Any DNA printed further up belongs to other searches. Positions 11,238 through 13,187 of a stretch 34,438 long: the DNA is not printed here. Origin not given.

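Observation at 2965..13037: Hdr-Flx module fused in an operon between fumarase and a divergent FrdB/FrdA pair: candidate electron-bifurcating NADH:fumarate(/ferredoxin) oxidoreductase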

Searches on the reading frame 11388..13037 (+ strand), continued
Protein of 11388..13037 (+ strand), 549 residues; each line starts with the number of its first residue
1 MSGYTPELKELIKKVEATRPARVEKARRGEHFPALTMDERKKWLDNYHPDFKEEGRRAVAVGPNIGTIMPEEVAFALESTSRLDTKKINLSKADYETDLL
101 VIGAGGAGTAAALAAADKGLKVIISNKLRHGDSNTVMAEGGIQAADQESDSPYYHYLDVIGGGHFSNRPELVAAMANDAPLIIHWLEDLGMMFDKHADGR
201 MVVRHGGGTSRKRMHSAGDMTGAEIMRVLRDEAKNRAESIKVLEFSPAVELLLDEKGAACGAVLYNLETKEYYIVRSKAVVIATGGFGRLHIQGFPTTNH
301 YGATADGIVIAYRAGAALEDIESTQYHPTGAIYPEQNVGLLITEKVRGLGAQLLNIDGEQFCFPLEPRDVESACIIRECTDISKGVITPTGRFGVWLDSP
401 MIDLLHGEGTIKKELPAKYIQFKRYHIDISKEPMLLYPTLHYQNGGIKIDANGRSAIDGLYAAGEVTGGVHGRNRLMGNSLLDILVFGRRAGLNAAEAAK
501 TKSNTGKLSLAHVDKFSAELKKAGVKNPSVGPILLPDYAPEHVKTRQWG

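Call 15: find_related_loci(query=window:11388-13037:+, collection=genome_contigs, flank=10000)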
Query window:11388-13037:+ (549 aa) in genome_contigs; peptide patterns used: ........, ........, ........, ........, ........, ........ (x = any residue, [..] = any of these).
237 stretches matched a pattern; 210 encode a relative of the query (tblastn E <= 1e-3); the best 80 are kept; 80 distinct loci.
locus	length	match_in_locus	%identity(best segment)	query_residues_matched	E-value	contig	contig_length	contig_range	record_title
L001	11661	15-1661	80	1-549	0e+0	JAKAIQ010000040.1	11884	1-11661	MAG: Deltaproteobacteria bacterium isolate WY3.bin34 NODE_9807_length_11884_cov_1.124266, whole genome shotgun sequence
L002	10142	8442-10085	80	1-548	0e+0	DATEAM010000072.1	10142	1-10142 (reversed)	MAG TPA_asm: Thermodesulfobacteriota bacterium isolate SMAG_U8218 k141_2349053, whole genome shotgun sequence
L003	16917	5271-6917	81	1-549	0e+0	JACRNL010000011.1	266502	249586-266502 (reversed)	MAG: Deltaproteobacteria bacterium isolate NC_groundwater_1934_Pr3_S-0.2um_54_5 scaffold_343134, whole genome shotgun se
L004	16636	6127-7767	80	1-547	0e+0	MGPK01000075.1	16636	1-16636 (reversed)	MAG: Deltaproteobacteria bacterium GWA2_54_12 gwa2_scaffold_9022, whole genome shotgun sequence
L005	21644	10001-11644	79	2-549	0e+0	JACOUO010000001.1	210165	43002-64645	MAG: Deltaproteobacteria bacterium isolate NC_groundwater_74_Ag_B-0.1um_47_27 GD18-4_B1_scaffold_108335, whole genome sh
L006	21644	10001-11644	80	1-548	0e+0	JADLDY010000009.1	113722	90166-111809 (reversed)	MAG: Deltaproteobacteria bacterium isolate SJ296 c_000000138848, whole genome shotgun sequence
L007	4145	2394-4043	78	1-549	0e+0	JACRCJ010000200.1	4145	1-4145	MAG: Deltaproteobacteria bacterium isolate NC_groundwater_1643_Pr3_B-0.1um_56_205 SR-2_scaffold_141_1471782, whole genom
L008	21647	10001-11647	79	1-549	0e+0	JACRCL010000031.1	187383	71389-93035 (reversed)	MAG: Deltaproteobacteria bacterium isolate NC_groundwater_1645_Pr3_B-0.1um_57_199 SR-2_scaffold_141_3534152, whole genom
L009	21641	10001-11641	79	1-547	0e+0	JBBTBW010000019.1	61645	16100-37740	MAG: Deltaproteobacteria bacterium isolate H41-bin279_1 H41_bin279_1_000000000019, whole genome shotgun sequence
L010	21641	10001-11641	77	2-548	0e+0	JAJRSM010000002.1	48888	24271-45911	MAG: Deltaproteobacteria bacterium isolate Dive100_bin4.97 k141_20532, whole genome shotgun sequence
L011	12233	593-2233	77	2-548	0e+0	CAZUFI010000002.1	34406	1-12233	MAG TPA_asm: uncultured Thermodesulfobacteriota bacterium isolate SRP128015_co1_460 genome assembly, contig: NODE_1288_l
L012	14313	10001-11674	76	1-549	0e+0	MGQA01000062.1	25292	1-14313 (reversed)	MAG: Deltaproteobacteria bacterium GWF2_42_12 gwf2_scaffold_2826, whole genome shotgun sequence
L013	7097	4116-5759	79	1-548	0e+0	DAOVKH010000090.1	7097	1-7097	MAG TPA_asm: Deltaproteobacteria bacterium isolate CSMAG_1414 CSMAG_1414_k141_723396_length_7097_cov_31.5985, whole geno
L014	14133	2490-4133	78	1-548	0e+0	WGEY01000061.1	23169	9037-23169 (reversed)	MAG: Deltaproteobacteria bacterium isolate S146_62 k151_476616, whole genome shotgun sequence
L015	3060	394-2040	79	1-549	0e+0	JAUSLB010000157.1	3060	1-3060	MAG: Deltaproteobacteria bacterium isolate E14_metabat.bin.95 E14_k141_818607, whole genome shotgun sequence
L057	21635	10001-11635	69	3-547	0e+0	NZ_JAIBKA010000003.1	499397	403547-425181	Desulfoferrobacter suflitae strain DRH4 contig_3, whole genome shotgun sequence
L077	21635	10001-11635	67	3-547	0e+0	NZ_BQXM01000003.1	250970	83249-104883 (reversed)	Desulforhabdus sp. TSK scaffold003, whole genome shotgun sequence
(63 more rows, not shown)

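Call 33: find_encoding_contigs(protein=window:11388-13037:+, flank=10000, max_places=4)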
Protein window:11388-13037:+ (549 aa): no gene with exactly this product is on record in the collection.

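Call 43: search_protein_families(library=pfam, proteins=[L057:3689-4330:-, L057:4360-5001:-, L057:5317-6930:+, L057:7128-7526:+, L057:7612-8019:+, L057:8016-8927:+, L057:9065-9874:+, L057:12435-12920:+, L057:12887-16075:-, L057:16036-17247:-], max_evalue=0.00001)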
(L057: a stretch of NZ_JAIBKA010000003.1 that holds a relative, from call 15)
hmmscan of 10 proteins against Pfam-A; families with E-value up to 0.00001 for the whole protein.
L057:3689-4330:- (213 aa): 0 families

L057:4360-5001:- (213 aa): 5 families
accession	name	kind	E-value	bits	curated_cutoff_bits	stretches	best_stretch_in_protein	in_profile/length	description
PF07883.17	Cupin_2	-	1.1e-14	54.3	27.2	1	140-208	3-69/70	Cupin domain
PF01381.28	HTH_3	-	1e-13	51.5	23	1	33-87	1-55/55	Helix-turn-helix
PF12844.13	HTH_19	-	1.6e-11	44.4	30.2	1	30-90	1-61/64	Helix-turn-helix domain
PF13560.12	HTH_31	-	5.5e-09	36.7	27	1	30-82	3-56/64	Helix-turn-helix domain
PF13443.12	HTH_26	-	1.6e-07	31.9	22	1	32-83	1-53/63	Cro/C1-type HTH DNA-binding domain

L057:5317-6930:+ (537 aa): 9 families
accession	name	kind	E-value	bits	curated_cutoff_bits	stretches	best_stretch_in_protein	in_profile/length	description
PF00158.32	Sigma54_activat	-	5.3e-70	234.9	20.2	1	229-394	2-167/168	Sigma-54 interaction domain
PF25601.1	AAA_lid_14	-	8.3e-25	86.9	27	1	400-478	1-78/87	AAA+ ATPase lid domain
PF14532.12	Sigma54_activ_2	-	1.1e-20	74.8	25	1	230-399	2-138/138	Sigma-54 interaction domain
PF13185.12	GAF_2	-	1.2e-14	55.1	28.6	1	37-179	3-136/136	GAF domain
PF02954.25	HTH_8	-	1.5e-12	47.4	22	1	495-535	2-42/42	Bacterial regulatory protein, Fis family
PF01590.32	GAF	-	4.2e-12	47.2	22.4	1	38-178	2-133/133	GAF domain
PF18024.7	HTH_50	-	1.4e-08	34.7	27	1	488-537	1-49/50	Helix-turn-helix domain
PF13492.12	GAF_3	-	1.6e-07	32.2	27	1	45-180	9-129/129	GAF domain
PF07728.20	AAA_5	-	6.6e-07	29.8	22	1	252-371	2-124/139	AAA domain (dynein-related subfamily)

L057:7128-7526:+ (132 aa): 0 families

L057:7612-8019:+ (135 aa): 3 families
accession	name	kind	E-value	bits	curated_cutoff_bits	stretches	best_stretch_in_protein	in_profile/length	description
PF13534.11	Fer4_17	-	2.8e-11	44.2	22.2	1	28-88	1-61/61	4Fe-4S dicluster domain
PF13183.11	Fer4_8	-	1.4e-10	42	27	1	26-87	2-68/68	4Fe-4S dicluster domain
PF13187.11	Fer4_9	-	1.1e-08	35.4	27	1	28-86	1-50/52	4Fe-4S dicluster domain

L057:8016-8927:+ (303 aa): 1 family
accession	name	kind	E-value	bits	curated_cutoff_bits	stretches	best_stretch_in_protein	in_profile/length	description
PF02754.22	CCG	-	1.1e-18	67.6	20.6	2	8-89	2-84/85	Cysteine-rich domain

L057:9065-9874:+ (269 aa): 5 families
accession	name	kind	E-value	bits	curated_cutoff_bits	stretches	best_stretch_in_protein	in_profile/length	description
PF13187.11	Fer4_9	-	2.9e-08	34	27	1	138-188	1-48/52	4Fe-4S dicluster domain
PF13237.11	Fer4_10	-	5.2e-08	33.1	25.5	1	137-187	7-52/53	4Fe-4S dicluster domain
PF13183.11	Fer4_8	-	8.8e-08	33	27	0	103-153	18-68/68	4Fe-4S dicluster domain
PF13534.11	Fer4_17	-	5.8e-07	30.4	22.2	0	168-191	37-60/61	4Fe-4S dicluster domain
PF12838.12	Fer4_7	-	6.5e-07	30.2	27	1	138-188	1-49/52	4Fe-4S dicluster domain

L057:12435-12920:+ (161 aa): 3 families
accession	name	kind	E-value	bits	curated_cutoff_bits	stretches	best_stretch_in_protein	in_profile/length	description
PF01243.27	PNPOx_N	-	6.3e-19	69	28.1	1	13-140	1-114/120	Pyridoxamine 5'-phosphate oxidase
PF16242.11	Pyrid_ox_like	-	1.1e-06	28.7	28.8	1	15-137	4-117/149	Pyridoxamine 5'-phosphate oxidase like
PF13883.13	CREG_beta-barrel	-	6.6e-06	26.6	27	1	17-147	10-153/167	CREG, beta-barrel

L057:12887-16075:- (1062 aa): 4 families
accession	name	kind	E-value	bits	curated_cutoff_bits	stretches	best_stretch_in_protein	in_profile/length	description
PF07733.18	DNA_pol3_alpha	-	3.7e-67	227.1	23.9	1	294-544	3-260/260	Bacterial DNA polymerase III alpha NTPase domain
PF17657.6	DNA_pol3_finger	-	3.4e-40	137.5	22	1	548-709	2-165/166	Bacterial DNA polymerase III alpha subunit finger domain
PF02811.25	PHP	-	9.1e-23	81.8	26.4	1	47-142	1-100/164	PHP domain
PF14579.12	HHH_6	-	8.3e-19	68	25.6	1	782-863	1-85/90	Helix-hairpin-helix motif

L057:16036-17247:- (403 aa): 2 families
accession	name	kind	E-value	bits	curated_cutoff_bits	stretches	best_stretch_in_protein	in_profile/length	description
PF00817.25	IMS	-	2e-32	112.6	23.2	1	12-157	1-147/148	impB/mucB/samB family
PF21999.2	IMS_HHH_1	-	7e-09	36.4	27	1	185-234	3-53/53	DNA polymerase-iota, thumb domain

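Call 55: predict_structure(alignment_id=A2)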
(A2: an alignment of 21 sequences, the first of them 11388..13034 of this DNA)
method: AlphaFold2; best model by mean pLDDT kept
length: 549 residues; sequences in the alignment: 21
mean_pLDDT: 56.7   pTM: 0.66
mean pLDDT of the five models: 56.7, 53.7, 53.2, 53.1, 50.9
residues with pLDDT >= 90: 99; 70-90: 108; 50-70: 64; < 50: 278
segments of 3 or more residues with pLDDT < 50: 1-16, 18-51, 129-167, 202-221, 285-304, 323-444, 468-480, 536-549
pLDDT, mean of each block of 10 residues (from residue 1): 37 44 43 39 43 70 87 78 88 93 78 92 74 29 24 33 41 60 73 59 33 30 61 84 84 94 85 94 56 27 58 87 34 22 25 27 26 27 30 29 39 40 40 31 62 88 60 35 70 92 84 95 88 55 40
secondary structure, 60 per line:
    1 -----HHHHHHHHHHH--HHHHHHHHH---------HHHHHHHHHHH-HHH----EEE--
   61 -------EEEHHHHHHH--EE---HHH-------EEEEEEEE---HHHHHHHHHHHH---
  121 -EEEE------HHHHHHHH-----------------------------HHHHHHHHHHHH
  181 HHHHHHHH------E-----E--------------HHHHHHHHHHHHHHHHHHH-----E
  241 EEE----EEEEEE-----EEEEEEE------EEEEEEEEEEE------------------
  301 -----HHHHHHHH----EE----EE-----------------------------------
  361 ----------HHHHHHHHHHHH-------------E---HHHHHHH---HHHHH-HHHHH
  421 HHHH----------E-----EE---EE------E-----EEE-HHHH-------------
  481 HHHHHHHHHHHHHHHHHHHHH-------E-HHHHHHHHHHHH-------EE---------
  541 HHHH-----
elements in order: H6-16 H19-27 H37-47 E56-58 E68-70 H71-77 E95-102 H106-117 E122-125 H132-139 H169-188 H216-234 E240-243 E248-253 E259-265 E272-282 H306-313 H371-382 H400-406 H410-414 H416-424 E460-462 H464-467 H481-501 H511-522 H541-544

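Call 60: search_protein_families(library=pfam, proteins=[L057:7128-7526:+], max_evalue=5)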
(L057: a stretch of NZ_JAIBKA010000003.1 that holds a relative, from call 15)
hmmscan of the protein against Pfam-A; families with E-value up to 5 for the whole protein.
L057:7128-7526:+ (132 aa): 0 families

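Call 74: search_protein_representatives(protein=window:11388-13034:+)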
Query: 549 residues. Proteins with E-value up to 0.001 (for the whole library): 20709; up to 1e-10: 9161; up to 1e-30: 2600. The best 150 are listed.
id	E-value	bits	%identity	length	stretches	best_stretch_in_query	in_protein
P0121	2.9e-194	663.1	57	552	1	2-542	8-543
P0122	6.4e-151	520.1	50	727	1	32-535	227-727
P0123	1.0e-143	496.3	48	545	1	35-540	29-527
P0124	1.3e-130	453.1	64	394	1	3-312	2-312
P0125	7.7e-126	437.3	59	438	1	186-540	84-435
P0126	4.3e-120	418.3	59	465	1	97-430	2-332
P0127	1.5e-119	416.6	69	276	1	280-548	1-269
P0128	6.5e-117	407.8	46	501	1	19-512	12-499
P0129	1.4e-114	400.1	61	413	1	195-500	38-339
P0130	6.7e-112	391.3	47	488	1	33-500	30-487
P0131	1.4e-110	386.9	47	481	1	32-497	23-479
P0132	4.2e-110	385.4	42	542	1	33-546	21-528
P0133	1.1e-109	384.0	64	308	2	336-517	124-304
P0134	4.2e-109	382.0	63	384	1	3-298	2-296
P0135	1.8e-106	373.3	59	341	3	322-454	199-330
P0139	1.2e-101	357.5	43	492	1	60-507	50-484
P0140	4.2e-98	345.7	44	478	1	32-499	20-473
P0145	2.7e-89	316.7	45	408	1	95-499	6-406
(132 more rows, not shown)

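Call 75: list_cluster_members(proteins=[P0121, P0122, P0123, P0128, P0130, P0131, P0132, P0139, P0140, P0145])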
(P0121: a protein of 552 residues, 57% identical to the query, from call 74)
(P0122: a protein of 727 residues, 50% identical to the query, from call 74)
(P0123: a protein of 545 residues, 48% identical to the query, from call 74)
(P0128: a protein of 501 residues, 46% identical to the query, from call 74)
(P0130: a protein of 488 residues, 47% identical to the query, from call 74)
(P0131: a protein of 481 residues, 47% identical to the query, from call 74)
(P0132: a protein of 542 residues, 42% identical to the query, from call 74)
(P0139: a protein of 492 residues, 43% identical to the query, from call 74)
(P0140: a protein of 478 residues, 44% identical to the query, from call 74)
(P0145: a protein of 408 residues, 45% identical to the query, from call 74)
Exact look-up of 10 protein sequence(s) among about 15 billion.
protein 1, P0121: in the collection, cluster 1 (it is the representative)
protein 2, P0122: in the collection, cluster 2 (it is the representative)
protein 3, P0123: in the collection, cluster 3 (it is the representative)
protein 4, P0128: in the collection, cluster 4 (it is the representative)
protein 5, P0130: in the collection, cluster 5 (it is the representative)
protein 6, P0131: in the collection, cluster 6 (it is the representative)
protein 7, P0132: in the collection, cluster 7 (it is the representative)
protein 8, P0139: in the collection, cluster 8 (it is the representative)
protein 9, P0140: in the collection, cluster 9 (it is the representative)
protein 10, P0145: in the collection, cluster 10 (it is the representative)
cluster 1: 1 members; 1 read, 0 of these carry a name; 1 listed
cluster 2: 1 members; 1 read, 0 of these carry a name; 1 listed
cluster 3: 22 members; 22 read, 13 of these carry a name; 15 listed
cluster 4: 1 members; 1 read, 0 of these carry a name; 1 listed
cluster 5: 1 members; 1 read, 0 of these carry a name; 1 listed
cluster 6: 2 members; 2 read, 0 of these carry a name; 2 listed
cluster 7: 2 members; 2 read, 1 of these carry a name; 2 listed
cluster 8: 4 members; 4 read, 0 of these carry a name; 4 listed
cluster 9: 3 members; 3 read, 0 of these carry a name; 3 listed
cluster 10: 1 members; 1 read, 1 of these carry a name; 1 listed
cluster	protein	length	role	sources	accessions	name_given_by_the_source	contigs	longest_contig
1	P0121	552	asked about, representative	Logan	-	-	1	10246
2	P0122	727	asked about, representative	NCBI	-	-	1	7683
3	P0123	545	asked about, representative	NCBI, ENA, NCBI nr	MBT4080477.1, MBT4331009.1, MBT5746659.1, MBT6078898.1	MAG: FAD-binding protein [Gammaproteobacteria bacterium] | FAD-binding protein [Gammaproteobacteria bacterium]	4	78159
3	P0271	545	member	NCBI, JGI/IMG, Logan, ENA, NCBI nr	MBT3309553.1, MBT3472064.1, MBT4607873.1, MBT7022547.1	MAG: FAD-binding protein [Gammaproteobacteria bacterium] | succinate dehydrogenase / fumarate reductase flavoprotein subunit/L-aspartate oxidase | FAD-binding protein [Gammaproteobacteria bacterium]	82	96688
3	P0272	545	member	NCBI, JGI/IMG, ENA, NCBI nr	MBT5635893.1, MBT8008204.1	MAG: FAD-binding protein [Gammaproteobacteria bacterium] | FAD-binding protein [Gammaproteobacteria bacterium]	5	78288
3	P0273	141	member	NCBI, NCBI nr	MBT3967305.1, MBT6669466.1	MAG: FAD-binding protein, partial [Gammaproteobacteria bacterium] | FAD-binding protein [Gammaproteobacteria bacterium]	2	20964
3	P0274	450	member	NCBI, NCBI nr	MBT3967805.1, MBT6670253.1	MAG: FAD-binding protein, partial [Gammaproteobacteria bacterium] | FAD-binding protein [Gammaproteobacteria bacterium]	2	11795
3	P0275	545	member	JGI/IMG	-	succinate dehydrogenase / fumarate reductase flavoprotein subunit/L-aspartate oxidase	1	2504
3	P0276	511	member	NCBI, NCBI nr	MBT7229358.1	MAG: FAD-binding protein, partial [Gammaproteobacteria bacterium] | FAD-binding protein [Gammaproteobacteria bacterium]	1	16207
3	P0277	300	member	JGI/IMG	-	succinate dehydrogenase / fumarate reductase flavoprotein subunit/L-aspartate oxidase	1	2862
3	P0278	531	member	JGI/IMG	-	succinate dehydrogenase / fumarate reductase flavoprotein subunit/L-aspartate oxidase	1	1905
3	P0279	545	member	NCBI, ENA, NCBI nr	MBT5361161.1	MAG: FAD-binding protein [Gammaproteobacteria bacterium] | FAD-binding protein [Gammaproteobacteria bacterium]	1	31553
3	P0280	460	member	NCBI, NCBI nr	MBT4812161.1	MAG: FAD-binding protein, partial [Thiotrichales bacterium] | FAD-binding protein [Thiotrichales bacterium]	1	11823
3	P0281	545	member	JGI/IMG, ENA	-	succinate dehydrogenase / fumarate reductase flavoprotein subunit/L-aspartate oxidase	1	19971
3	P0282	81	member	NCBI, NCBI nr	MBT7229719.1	MAG: L-aspartate oxidase, partial [Gammaproteobacteria bacterium] | L-aspartate oxidase [Gammaproteobacteria bacterium]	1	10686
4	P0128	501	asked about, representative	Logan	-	-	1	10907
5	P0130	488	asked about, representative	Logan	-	-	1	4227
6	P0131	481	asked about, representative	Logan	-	-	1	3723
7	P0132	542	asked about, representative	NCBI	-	-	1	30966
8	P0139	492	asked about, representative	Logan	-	-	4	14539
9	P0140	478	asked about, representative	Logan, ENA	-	-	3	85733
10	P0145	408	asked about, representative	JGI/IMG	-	succinate dehydrogenase / fumarate reductase flavoprotein subunit/L-aspartate oxidase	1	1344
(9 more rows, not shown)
